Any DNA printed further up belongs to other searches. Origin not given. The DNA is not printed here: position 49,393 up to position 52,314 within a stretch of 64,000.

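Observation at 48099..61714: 12-gene respiratory island: soluble cytochrome c/FeS/Mo-bisPGD enzyme physically uncoupled from its own cytochrome c/FeS/NrfD quinol module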

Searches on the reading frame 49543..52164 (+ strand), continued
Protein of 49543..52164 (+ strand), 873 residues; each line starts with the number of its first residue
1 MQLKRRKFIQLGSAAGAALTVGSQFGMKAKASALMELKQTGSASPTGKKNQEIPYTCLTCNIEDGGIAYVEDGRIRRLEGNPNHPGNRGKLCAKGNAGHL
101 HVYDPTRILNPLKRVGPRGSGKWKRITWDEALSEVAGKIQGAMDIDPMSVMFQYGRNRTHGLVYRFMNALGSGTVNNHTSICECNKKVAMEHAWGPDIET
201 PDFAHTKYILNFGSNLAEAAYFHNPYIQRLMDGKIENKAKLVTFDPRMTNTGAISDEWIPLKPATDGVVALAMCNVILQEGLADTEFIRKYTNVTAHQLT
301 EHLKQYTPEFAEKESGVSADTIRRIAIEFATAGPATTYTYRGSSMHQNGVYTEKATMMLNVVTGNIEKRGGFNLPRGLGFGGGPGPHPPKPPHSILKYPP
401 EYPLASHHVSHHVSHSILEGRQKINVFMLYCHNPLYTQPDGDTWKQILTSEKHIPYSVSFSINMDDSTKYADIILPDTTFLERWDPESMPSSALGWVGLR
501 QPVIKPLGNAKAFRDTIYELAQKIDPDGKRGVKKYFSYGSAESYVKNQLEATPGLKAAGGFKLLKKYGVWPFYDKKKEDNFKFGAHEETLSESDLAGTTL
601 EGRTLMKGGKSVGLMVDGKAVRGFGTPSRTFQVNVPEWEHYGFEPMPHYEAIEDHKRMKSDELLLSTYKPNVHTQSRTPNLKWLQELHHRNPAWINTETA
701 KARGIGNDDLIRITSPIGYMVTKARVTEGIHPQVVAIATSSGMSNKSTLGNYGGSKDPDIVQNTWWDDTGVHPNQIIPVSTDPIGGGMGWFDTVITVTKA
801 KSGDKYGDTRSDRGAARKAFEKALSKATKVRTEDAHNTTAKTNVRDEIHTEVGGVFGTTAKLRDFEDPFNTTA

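Call 21: get_annotated_region(hit=H1, flank=12000)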
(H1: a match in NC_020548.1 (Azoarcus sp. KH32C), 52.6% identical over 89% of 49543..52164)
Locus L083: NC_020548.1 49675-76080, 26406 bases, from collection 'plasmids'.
description: Azoarcus sp. KH32C plasmid pAZKH, complete sequence
organism: Azoarcus sp. KH32C (NCBI taxid 748247)
taxonomy: Bacteria; Pseudomonadota; Betaproteobacteria; Rhodocyclales; Zoogloeaceae; Azoarcus; Azoarcus sp. KH32C
host: -; source: -; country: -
typing (MOB-suite, as given by PLSDB): mobilizable; replicon rep_cluster_432; relaxase MOBP
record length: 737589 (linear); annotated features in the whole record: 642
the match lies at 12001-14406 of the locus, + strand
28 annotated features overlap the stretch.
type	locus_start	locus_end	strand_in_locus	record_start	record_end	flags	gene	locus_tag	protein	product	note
CDS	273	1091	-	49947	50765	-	-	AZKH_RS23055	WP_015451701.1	class I SAM-dependent methyltransferase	-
CDS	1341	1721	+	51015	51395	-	-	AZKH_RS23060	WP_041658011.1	helix-turn-helix domain-containing protein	-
CDS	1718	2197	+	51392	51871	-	-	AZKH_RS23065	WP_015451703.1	arsenate reductase ArsC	-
CDS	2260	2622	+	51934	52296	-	arsD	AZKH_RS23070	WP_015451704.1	arsenite efflux transporter metallochaperone ArsD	-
CDS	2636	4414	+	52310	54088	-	arsA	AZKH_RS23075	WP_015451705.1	arsenical pump-driving ATPase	GO:0071722 - detoxification of arsenic-containing substance [Evidence IEA]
CDS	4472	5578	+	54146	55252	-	arsB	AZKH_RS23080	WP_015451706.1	ACR3 family arsenite efflux transporter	-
CDS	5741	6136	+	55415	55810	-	-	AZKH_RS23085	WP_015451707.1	hypothetical protein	-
CDS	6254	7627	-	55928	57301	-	-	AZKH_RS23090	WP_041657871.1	sigma-54 dependent transcriptional regulator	GO:0006355 - regulation of DNA-templated transcription [Evidence IEA]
CDS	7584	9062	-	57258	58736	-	-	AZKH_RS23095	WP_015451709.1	sensor histidine kinase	-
CDS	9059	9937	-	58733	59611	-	-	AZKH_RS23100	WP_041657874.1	PhnD/SsuA/transferrin family substrate-binding protein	-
CDS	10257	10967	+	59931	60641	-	-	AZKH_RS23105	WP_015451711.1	4Fe-4S dicluster domain-containing protein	-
CDS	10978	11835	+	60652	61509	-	nrfD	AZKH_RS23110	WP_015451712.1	NrfD/PsrC family molybdoenzyme membrane anchor subunit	-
CDS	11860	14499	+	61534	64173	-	-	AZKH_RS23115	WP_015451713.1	molybdopterin-dependent oxidoreductase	-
CDS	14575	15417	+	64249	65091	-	-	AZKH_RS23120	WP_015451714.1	molecular chaperone TorD family protein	-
CDS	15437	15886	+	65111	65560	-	-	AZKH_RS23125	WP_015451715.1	hypothetical protein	-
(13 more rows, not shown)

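Call 26: search_solved_structures(query=window:49543-52164:+, max_evalue=1e-40, show_alignments=2)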
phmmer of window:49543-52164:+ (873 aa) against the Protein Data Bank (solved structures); distinct sequences matched with E-value up to 1e-40: 2.
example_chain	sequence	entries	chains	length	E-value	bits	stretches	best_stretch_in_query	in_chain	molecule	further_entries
2vpw_A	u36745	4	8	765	5.4e-56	193.5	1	52-386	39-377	THIOSULFATE REDUCTASE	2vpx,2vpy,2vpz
6cz7_A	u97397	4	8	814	8.7e-50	173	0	53-372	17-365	ArrA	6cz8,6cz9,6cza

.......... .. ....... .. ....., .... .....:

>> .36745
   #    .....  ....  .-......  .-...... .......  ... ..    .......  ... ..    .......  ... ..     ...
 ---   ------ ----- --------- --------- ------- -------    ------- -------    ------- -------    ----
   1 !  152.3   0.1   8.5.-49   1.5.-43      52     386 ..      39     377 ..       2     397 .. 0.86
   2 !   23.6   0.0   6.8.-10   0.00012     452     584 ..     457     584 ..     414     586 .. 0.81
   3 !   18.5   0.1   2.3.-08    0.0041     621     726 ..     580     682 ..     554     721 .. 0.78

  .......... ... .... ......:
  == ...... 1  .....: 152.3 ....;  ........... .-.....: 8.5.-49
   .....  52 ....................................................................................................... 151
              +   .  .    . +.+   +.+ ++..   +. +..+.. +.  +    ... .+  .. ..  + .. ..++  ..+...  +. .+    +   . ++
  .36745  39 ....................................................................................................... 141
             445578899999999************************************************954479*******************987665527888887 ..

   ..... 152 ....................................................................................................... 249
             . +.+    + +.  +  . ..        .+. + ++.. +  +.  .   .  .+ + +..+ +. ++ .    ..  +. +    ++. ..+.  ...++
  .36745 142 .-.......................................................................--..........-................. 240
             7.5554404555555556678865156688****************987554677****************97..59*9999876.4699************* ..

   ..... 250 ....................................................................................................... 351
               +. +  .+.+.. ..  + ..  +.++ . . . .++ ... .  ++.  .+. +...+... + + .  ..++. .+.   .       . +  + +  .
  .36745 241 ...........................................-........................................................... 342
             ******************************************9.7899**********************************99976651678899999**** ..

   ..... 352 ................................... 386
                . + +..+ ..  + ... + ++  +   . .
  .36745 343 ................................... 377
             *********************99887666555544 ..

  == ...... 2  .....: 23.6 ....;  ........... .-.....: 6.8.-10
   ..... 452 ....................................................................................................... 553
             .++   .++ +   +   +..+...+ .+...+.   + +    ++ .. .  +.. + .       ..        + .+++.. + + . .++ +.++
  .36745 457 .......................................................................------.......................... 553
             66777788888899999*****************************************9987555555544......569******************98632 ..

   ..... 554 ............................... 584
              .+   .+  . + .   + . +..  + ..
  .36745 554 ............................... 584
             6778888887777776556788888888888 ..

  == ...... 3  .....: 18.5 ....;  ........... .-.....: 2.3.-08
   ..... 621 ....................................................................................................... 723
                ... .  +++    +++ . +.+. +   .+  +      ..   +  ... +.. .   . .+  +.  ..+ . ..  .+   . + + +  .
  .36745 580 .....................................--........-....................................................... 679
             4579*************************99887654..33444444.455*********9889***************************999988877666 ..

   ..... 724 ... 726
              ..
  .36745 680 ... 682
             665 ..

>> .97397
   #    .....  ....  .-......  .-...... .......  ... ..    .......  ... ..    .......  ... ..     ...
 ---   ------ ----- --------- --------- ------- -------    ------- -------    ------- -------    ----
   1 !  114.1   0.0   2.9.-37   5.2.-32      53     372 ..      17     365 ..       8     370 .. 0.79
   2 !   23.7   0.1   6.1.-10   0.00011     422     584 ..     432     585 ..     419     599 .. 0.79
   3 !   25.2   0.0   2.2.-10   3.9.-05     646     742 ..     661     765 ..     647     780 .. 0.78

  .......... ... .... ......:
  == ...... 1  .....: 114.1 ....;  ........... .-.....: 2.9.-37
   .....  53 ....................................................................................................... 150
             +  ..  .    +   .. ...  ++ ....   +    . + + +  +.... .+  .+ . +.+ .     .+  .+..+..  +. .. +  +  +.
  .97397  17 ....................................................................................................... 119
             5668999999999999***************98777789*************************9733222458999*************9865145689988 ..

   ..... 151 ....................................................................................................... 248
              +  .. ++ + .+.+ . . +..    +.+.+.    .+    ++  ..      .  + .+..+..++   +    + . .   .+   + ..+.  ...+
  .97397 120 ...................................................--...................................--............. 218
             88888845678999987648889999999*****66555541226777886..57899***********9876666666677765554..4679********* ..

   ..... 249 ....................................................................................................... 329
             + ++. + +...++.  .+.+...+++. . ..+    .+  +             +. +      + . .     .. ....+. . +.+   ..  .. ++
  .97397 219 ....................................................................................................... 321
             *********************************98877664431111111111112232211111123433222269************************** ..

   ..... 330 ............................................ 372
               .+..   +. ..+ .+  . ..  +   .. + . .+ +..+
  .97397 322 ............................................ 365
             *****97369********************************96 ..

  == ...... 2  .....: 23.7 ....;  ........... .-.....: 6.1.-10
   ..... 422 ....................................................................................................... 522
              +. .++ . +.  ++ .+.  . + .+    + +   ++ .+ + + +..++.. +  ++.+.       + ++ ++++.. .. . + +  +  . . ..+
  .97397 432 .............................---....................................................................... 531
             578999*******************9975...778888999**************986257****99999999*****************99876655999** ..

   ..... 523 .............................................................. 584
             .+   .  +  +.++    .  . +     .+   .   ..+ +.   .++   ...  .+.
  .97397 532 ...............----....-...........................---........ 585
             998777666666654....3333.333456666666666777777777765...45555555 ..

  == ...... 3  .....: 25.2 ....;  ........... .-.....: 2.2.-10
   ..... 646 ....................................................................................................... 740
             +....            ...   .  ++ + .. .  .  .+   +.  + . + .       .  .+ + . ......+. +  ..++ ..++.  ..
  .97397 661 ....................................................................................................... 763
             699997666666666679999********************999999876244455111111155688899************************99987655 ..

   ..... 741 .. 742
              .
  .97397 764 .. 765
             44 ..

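Call 63: search_protein_representatives(protein=window:49543-52164:+)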
Query: 873 residues. Proteins with E-value up to 0.001 (for the whole library): 14746; up to 1e-10: 6523; up to 1e-30: 1512. The best 150 are listed.
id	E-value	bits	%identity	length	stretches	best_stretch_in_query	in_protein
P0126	1.8e-217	741.1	45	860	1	3-822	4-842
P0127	2.4e-202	691.0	47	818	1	1-800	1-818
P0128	7.7e-188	643.0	44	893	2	2-742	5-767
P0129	4.3e-185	633.9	44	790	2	3-571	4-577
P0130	3.3e-177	607.8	44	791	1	3-820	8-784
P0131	3.4e-163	561.5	43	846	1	53-799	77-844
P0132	1.7e-159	549.2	40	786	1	1-794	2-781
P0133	9.7e-159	546.7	41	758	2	1-571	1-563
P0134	3.0e-153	528.6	39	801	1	3-823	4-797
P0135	4.3e-152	524.7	42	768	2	3-574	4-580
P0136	4.5e-151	521.4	43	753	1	52-798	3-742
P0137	2.8e-150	518.7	45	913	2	44-569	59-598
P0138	7.4e-149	514.0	41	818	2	36-575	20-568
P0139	9.4e-149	513.7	39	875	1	4-800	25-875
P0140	1.8e-148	512.8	41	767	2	1-575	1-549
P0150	3.5e-139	482.0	39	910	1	3-753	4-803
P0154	1.5e-129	450.2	41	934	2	56-634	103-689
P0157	1.6e-123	430.2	41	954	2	42-575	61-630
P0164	1.8e-111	390.4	37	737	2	48-581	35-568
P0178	1.6e-97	344.2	33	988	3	51-293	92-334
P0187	2.7e-87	310.4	34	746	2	3-557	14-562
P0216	2.5e-74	267.5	34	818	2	38-537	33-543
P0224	9.1e-72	259.0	31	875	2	1-294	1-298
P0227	2.6e-71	257.5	34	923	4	3-295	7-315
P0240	5.4e-69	249.8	32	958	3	53-505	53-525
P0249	5.3e-68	246.5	33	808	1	3-762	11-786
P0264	2.3e-65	237.8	35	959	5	73-292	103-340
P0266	8.4e-65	235.9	33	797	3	9-291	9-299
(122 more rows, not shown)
